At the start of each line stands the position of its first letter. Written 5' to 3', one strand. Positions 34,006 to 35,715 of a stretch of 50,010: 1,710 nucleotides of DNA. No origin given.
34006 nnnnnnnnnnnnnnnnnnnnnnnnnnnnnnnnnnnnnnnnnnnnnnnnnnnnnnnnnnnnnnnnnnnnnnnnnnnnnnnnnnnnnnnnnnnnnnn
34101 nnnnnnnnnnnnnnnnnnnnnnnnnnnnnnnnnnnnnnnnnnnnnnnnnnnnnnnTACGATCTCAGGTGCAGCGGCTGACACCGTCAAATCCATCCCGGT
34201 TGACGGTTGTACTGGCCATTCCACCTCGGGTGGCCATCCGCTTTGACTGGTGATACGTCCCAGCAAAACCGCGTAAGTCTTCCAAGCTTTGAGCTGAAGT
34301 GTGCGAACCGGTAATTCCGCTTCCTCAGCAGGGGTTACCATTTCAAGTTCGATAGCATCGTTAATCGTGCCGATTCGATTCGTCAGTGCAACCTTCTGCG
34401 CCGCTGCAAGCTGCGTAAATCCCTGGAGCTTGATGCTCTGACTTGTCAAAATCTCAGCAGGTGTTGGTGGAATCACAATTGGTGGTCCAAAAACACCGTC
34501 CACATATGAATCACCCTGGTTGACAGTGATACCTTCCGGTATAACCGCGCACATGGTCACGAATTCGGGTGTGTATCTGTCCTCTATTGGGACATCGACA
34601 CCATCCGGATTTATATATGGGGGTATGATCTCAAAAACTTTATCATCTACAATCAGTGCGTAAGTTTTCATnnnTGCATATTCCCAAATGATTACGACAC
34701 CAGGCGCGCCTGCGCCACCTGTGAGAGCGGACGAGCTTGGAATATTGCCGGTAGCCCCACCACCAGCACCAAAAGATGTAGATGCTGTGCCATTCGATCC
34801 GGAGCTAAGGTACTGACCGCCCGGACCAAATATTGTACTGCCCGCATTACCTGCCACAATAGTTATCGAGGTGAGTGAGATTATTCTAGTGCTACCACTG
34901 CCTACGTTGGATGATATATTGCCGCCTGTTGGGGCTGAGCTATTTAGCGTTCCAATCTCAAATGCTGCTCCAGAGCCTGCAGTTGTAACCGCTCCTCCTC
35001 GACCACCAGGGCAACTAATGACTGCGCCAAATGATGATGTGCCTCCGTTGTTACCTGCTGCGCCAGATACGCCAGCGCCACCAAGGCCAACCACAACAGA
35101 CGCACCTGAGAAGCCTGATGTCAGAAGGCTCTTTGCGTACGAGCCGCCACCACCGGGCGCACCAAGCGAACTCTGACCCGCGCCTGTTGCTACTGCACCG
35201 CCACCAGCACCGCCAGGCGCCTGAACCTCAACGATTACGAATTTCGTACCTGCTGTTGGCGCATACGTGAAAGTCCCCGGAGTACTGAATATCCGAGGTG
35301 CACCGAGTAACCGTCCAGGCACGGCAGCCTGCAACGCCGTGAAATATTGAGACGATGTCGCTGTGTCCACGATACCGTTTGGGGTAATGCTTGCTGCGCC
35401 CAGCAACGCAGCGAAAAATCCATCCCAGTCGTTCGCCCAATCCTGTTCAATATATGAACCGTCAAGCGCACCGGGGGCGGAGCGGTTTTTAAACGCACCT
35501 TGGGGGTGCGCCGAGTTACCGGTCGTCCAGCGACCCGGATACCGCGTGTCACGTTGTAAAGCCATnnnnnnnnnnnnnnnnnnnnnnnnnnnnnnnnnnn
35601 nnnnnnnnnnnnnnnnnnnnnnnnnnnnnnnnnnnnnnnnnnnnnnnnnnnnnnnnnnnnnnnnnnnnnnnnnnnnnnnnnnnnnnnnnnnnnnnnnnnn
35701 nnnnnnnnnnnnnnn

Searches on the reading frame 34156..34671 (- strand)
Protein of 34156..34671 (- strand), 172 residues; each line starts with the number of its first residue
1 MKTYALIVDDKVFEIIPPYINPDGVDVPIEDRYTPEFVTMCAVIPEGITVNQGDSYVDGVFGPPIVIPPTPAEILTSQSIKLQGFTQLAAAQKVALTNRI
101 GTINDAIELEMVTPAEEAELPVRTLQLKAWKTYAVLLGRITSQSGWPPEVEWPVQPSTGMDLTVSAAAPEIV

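Call 62: search_protein_families(library=phrogs, proteins=[window:34156-34671:-], max_evalue=0.001)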
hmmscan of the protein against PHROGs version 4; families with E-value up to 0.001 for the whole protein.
window:34156-34671:- (172 aa): 8 families
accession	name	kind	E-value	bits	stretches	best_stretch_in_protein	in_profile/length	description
phrog_5572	-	unknown function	6.2e-16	60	1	92-157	68-125/130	-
phrog_24907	-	unknown function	6.1e-13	49.8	1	75-158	137-220/235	-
phrog_1795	-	tail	7e-10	39.4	1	66-159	69-162/358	tail fiber protein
phrog_105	-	tail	1.4e-09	38.7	1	95-162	150-208/239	tail fiber assembly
phrog_188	-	tail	9.2e-08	33.1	1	87-165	117-190/207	tail fiber assembly protein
phrog_136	-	tail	1.4e-05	26.3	1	91-157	116-177/178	tail fiber assembly protein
phrog_8746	-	tail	1.7e-05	26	1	115-156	100-138/139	tail fiber assembly protein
phrog_2341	-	unknown function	0.00023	22.1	1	97-157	36-87/88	-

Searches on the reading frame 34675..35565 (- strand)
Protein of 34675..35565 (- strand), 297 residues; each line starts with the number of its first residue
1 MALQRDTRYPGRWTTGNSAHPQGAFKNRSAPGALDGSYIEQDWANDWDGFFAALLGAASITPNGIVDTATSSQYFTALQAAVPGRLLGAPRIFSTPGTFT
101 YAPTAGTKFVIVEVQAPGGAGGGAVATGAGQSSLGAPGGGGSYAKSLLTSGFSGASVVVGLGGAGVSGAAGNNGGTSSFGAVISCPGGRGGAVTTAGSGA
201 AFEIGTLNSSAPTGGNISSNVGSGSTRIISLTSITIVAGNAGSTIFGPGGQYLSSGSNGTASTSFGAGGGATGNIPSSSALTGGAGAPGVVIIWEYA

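Call 62: search_protein_families(library=phrogs, proteins=[window:34675-35565:-], max_evalue=0.001)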
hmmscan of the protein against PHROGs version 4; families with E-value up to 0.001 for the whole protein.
window:34675-35565:- (297 aa): 9 families
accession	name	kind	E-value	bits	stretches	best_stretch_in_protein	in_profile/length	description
phrog_863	-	tail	1e-42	148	1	18-296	311-604/690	tail fiber assembly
phrog_26525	-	tail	1.4e-29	104.3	1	1-254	1-189/205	tail fiber protein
phrog_6202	-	tail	4.9e-16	60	1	85-293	442-634/636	tail fiber protein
phrog_12796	-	tail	9.7e-10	39.2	1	89-293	249-443/445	tail fiber protein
phrog_454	-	tail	8.4e-09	35.1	1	77-296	1168-1375/1376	tail fiber protein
phrog_33142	-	unknown function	2.3e-08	33.7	1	1-81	1-81/917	-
phrog_17105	-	unknown function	2.8e-07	30.5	1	19-82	11-70/528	-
phrog_356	-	tail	1.9e-05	24.2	1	84-293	659-836/924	minor tail protein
phrog_9239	-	tail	0.00046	19.7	1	89-287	482-670/741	tail tubular protein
